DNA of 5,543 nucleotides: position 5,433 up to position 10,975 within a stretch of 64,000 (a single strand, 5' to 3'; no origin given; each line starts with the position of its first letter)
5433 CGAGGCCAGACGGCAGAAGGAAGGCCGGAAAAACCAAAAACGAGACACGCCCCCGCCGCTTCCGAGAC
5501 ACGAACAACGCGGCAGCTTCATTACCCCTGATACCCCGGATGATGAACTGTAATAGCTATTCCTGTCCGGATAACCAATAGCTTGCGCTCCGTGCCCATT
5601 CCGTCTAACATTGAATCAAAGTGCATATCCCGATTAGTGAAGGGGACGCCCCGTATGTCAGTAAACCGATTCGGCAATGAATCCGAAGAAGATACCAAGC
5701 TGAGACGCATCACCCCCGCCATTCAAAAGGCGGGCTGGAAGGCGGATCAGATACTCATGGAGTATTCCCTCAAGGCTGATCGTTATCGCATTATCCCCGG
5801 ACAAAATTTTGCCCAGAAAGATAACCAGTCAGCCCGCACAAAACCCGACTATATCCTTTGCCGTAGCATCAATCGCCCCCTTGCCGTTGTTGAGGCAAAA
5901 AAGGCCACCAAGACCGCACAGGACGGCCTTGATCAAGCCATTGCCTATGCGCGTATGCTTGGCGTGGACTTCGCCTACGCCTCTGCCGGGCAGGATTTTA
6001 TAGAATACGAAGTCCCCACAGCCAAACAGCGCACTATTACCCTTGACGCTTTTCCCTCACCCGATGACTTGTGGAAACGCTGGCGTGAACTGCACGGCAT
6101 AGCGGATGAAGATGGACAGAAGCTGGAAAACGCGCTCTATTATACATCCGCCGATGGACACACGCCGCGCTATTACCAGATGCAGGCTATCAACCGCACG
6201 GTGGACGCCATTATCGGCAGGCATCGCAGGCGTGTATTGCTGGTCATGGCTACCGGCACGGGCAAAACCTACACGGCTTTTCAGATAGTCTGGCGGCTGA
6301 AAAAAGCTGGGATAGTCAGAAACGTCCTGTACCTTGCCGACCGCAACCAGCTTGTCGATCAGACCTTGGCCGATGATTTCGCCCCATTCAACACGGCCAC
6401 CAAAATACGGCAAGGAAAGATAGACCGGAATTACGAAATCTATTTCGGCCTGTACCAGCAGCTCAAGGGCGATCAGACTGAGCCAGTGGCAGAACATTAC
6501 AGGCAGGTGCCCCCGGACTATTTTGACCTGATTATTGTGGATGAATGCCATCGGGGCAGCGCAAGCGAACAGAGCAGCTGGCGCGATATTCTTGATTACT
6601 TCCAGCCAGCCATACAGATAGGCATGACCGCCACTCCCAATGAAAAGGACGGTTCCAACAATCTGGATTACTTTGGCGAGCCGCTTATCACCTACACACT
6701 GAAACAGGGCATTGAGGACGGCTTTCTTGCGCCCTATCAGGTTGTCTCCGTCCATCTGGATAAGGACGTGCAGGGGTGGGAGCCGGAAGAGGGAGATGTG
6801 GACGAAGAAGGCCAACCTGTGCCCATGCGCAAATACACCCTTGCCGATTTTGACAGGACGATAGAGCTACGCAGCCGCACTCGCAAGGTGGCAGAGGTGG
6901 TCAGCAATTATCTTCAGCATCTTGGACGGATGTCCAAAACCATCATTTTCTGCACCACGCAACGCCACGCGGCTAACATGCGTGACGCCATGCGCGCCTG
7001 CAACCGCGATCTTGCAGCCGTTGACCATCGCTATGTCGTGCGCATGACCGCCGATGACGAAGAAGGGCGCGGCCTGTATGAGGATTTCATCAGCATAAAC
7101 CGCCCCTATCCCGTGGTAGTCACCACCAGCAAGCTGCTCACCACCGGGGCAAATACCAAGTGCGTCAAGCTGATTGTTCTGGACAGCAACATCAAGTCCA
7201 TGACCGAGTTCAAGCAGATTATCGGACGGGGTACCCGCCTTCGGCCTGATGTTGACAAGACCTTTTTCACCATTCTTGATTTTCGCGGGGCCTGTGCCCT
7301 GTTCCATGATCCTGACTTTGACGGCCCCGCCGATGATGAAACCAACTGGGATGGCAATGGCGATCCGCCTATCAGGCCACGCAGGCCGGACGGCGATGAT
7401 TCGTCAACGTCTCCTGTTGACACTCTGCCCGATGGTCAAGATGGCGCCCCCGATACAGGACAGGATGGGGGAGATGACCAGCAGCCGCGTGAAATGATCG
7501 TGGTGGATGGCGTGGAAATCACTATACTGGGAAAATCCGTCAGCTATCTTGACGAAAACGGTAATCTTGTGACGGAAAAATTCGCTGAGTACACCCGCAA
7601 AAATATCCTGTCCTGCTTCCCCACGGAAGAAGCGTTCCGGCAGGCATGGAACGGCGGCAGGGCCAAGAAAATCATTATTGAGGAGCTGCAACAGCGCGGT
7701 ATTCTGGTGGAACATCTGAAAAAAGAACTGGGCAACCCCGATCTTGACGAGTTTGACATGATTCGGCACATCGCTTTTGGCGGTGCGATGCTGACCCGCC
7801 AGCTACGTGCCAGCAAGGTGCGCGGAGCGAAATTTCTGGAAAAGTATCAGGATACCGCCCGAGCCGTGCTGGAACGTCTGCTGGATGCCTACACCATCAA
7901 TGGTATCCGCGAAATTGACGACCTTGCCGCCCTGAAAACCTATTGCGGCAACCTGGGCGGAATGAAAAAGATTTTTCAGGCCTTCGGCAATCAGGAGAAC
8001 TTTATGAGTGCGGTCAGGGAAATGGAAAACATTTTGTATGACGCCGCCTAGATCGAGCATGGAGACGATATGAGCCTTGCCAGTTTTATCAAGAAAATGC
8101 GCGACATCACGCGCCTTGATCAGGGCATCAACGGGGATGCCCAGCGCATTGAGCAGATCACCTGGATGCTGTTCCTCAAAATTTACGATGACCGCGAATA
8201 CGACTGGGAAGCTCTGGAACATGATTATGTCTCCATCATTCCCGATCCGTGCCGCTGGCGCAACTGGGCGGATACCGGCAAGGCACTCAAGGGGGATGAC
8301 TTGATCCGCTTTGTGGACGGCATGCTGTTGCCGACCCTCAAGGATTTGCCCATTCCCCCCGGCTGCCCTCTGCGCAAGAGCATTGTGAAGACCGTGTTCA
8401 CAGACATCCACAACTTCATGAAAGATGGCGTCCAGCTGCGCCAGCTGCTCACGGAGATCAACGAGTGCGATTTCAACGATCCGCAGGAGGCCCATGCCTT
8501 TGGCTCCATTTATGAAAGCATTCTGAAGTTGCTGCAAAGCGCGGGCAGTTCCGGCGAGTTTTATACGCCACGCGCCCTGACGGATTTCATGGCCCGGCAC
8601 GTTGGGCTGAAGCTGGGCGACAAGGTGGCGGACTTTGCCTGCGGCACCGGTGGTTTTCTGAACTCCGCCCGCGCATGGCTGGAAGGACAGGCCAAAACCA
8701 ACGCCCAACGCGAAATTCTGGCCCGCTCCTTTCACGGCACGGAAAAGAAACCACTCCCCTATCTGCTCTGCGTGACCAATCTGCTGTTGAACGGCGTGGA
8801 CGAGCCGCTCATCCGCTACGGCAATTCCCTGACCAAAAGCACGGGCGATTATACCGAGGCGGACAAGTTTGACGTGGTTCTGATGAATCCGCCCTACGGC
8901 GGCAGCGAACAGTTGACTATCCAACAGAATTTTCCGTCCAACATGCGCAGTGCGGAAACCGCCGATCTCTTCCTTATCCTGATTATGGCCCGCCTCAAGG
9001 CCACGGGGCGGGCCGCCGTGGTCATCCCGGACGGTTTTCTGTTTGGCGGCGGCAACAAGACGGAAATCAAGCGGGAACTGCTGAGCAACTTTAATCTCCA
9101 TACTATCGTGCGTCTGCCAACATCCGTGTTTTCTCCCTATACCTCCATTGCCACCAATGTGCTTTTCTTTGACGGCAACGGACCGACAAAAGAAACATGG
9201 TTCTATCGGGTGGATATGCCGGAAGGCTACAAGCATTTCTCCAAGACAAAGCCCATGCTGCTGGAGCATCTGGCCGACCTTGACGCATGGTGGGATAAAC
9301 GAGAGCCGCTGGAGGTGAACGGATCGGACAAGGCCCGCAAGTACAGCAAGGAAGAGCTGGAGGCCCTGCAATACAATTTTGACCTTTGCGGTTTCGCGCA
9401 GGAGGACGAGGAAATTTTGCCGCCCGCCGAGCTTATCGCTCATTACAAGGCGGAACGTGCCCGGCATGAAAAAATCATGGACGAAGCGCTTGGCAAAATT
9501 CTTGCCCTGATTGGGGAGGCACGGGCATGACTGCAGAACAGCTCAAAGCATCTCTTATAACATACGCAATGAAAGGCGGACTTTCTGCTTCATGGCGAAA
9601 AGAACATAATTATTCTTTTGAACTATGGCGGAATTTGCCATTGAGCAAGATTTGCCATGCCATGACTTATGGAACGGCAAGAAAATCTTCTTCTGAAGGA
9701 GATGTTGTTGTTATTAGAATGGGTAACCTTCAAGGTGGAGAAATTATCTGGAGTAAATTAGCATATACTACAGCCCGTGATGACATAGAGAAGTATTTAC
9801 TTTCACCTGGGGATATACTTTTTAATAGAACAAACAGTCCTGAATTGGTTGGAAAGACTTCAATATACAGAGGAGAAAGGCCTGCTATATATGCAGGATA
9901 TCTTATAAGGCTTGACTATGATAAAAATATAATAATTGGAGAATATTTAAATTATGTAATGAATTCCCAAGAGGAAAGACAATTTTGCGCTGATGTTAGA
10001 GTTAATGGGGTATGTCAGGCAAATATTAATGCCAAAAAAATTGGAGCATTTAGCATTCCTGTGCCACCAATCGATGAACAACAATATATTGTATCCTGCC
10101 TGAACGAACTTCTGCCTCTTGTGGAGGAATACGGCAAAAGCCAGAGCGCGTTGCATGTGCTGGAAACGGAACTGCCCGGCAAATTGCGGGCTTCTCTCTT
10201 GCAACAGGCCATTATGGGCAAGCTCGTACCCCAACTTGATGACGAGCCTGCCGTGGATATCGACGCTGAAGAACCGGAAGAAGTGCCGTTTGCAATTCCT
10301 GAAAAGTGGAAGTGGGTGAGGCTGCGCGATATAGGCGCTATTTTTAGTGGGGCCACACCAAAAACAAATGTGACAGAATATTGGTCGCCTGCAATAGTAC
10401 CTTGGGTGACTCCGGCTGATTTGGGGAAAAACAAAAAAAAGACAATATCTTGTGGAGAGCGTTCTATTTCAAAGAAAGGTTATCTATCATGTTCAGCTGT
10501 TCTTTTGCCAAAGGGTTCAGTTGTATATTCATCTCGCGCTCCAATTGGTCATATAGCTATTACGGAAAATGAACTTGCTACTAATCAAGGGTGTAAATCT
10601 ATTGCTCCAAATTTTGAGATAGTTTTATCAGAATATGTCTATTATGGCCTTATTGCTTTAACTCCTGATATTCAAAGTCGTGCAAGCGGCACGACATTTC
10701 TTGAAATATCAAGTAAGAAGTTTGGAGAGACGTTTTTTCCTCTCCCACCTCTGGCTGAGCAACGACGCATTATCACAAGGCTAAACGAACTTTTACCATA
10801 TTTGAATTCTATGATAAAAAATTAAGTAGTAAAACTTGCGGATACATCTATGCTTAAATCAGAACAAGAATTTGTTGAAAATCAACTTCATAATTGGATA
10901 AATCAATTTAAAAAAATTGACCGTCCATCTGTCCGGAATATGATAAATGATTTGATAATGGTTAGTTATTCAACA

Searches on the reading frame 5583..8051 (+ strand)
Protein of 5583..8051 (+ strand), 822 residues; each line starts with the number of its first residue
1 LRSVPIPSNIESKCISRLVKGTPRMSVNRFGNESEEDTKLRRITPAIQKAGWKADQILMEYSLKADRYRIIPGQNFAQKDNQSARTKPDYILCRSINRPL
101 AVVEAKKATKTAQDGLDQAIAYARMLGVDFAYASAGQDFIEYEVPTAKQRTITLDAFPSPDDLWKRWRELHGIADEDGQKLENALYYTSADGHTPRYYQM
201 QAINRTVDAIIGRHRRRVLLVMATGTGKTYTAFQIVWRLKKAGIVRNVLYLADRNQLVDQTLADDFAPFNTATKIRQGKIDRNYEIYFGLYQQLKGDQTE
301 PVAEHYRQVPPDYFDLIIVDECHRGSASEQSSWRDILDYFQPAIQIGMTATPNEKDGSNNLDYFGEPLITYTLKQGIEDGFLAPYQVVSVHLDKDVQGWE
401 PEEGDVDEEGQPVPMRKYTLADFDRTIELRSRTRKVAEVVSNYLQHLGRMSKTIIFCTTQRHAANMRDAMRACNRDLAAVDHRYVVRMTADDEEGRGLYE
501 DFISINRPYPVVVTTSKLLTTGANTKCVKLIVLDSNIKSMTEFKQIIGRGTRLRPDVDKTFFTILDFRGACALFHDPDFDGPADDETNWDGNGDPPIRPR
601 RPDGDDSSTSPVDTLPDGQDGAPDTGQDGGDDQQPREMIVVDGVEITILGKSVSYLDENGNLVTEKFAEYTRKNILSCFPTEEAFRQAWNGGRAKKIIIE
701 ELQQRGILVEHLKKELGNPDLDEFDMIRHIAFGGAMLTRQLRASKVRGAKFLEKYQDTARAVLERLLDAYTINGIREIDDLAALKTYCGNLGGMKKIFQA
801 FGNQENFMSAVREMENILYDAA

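Call 50: search_protein_families(library=padloc, proteins=[window:5583-8051:+], max_evalue=0.001)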
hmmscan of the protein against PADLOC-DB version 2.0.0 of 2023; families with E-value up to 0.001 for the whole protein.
window:5583-8051:+ (822 aa): 20 families
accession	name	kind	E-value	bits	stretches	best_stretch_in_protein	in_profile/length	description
PDLC03049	REase_I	-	2.7e-249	827.4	1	32-820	8-801/807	Type I restriction enzyme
PDLC03042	REase_I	-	7.6e-41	137.5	1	164-567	413-844/1170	Type I restriction enzyme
PDLC03050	REase_I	-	9.6e-39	131.4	1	613-820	5-213/219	Type I restriction enzyme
PDLC03047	REase_I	-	1.1e-31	107.5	1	85-584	237-738/1107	Type I restriction enzyme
PDLC02707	PbeA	-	5.9e-21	72.7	1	182-567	240-629/672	PbeA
PDLC03659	mREase_IV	-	8.8e-20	68.2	1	209-570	235-568/945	Type IV methyl-directed restriction enzyme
PDLC02704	PbeA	-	2.9e-15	53.8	2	316-395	386-467/682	PbeA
PDLC03658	mREase_IV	-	5.7e-12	42.2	1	195-570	223-560/953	Type IV methyl-directed restriction enzyme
PDLC03045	REase_I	-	2.7e-11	40.2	1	222-388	291-469/995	Type I restriction enzyme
PDLC03048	REase_I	-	8.7e-11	38.7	1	198-403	244-465/976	Type I restriction enzyme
PDLC02703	PbeA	-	1.5e-10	38.4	1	215-567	261-613/626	PbeA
PDLC02705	PbeA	-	2.2e-10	37.3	1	190-391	245-452/691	PbeA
PDLC03597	REase_MTase_IIG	-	4.8e-09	32.3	1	192-264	165-236/1646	Type IIG restriction enzyme-methyltransferase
PDLC02706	PbeA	-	4.4e-08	30.2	1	194-386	269-472/722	PbeA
PDLC01732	typeIV_DinG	-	4.8e-05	20.3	0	206-261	9-64/648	Csf4_3_IVE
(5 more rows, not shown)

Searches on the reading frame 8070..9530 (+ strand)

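Call 50: search_protein_families(library=padloc, proteins=[window:8070-9530:+], max_evalue=0.001)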
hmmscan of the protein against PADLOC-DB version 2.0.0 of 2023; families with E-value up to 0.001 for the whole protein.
window:8070-9530:+ (486 aa): 43 families (the best 25 are shown)
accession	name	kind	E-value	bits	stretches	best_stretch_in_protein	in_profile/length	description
PDLC03025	MTase_I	-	2.4e-161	536.3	1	1-410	1-412/569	Type I methyltransferase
PDLC03021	MTase_I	-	2.8e-154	512.6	1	1-472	1-484/491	Type I methyltransferase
PDLC03026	MTase_I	-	4.6e-67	225.2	1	17-448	19-444/487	Type I methyltransferase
PDLC04134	mad2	-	9.1e-52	174.5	1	2-409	140-485/492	mads_2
PDLC03036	MTase_I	-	5.2e-46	155.3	2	79-383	121-445/635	Type I methyltransferase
PDLC03022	MTase_I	-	1.2e-27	94.7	1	121-389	143-424/857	Type I methyltransferase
PDLC03029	MTase_I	-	4.9e-24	82.8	1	110-364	122-398/661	Type I methyltransferase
PDLC03031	MTase_I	-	1.7e-23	80.8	1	121-355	140-390/834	Type I methyltransferase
PDLC03027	MTase_I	-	1.6e-19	67.9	1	138-388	132-386/810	Type I methyltransferase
PDLC03035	MTase_I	-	7.3e-19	65.8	1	122-370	134-388/653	Type I methyltransferase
PDLC03032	MTase_I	-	2.7e-15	53.5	1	144-441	140-437/1001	Type I methyltransferase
PDLC03218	MTase_II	-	4.7e-15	53.2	1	159-367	262-479/532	Type II methyltransferase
PDLC03318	MTase_II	-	5.4e-15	52.8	2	102-202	285-384/723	Type II methyltransferase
PDLC03602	REase_MTase_IIG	-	2.7e-14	50.7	1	144-358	306-513/637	Type IIG restriction enzyme-methyltransferase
PDLC03038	MTase_I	-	1.1e-13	47.9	1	143-354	150-366/896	Type I methyltransferase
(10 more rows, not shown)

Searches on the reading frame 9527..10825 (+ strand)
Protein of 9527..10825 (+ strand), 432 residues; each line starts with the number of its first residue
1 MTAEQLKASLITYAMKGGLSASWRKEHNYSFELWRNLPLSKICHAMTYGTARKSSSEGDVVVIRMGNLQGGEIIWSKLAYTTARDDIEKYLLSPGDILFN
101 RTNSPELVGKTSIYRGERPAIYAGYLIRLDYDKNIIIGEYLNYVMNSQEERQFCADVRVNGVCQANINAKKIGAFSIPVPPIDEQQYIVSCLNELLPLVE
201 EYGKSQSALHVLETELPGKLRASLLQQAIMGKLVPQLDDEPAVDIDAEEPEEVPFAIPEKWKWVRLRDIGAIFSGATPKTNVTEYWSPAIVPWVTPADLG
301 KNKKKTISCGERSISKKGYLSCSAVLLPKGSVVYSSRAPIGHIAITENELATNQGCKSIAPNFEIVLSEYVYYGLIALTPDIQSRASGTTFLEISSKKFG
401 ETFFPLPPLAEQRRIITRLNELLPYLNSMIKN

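Call 50: search_protein_families(library=padloc, proteins=[window:9527-10825:+], max_evalue=0.001)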
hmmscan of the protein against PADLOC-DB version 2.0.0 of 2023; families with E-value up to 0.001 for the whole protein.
window:9527-10825:+ (432 aa): 116 families (the best 25 are shown)
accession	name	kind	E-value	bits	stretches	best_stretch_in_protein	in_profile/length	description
PDLC03076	Specificity_I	-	2.2e-64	216.5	2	251-430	308-487/488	Type I specificity subunit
PDLC03162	Specificity_I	-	9.3e-63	210.5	2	256-429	212-387/431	Type I specificity subunit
PDLC03107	Specificity_I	-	5.5e-58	194.9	2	34-233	195-392/392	Type I specificity subunit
PDLC03169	Specificity_I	-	1.9e-56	190.4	2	7-196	195-386/461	Type I specificity subunit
PDLC03109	Specificity_I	-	7.7e-56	187.8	2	39-243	300-508/591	Type I specificity subunit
PDLC03179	Specificity_I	-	7.5e-52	175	2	250-423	94-268/589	Type I specificity subunit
PDLC04137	mad5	-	2.4e-51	173.1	1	34-431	3-377/392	mads_5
PDLC03108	Specificity_I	-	4.1e-49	166.1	2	255-419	31-193/452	Type I specificity subunit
PDLC03148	Specificity_I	-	6.6e-48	161.6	2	39-197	264-424/453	Type I specificity subunit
PDLC03090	Specificity_I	-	1.3e-47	161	1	34-422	22-397/434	Type I specificity subunit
PDLC03079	Specificity_I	-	4.2e-46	156.1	2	251-423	20-184/470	Type I specificity subunit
PDLC03189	Specificity_I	-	2.5e-45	153.2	2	50-241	241-426/459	Type I specificity subunit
PDLC03119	Specificity_I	-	4.5e-43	145.6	2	261-419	3-159/393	Type I specificity subunit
PDLC03592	Specificity_II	-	4.8e-43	145.8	1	263-422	7-166/392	Type II specificity subunit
PDLC03100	Specificity_I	-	4.2e-42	143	2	29-212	191-379/392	Type I specificity subunit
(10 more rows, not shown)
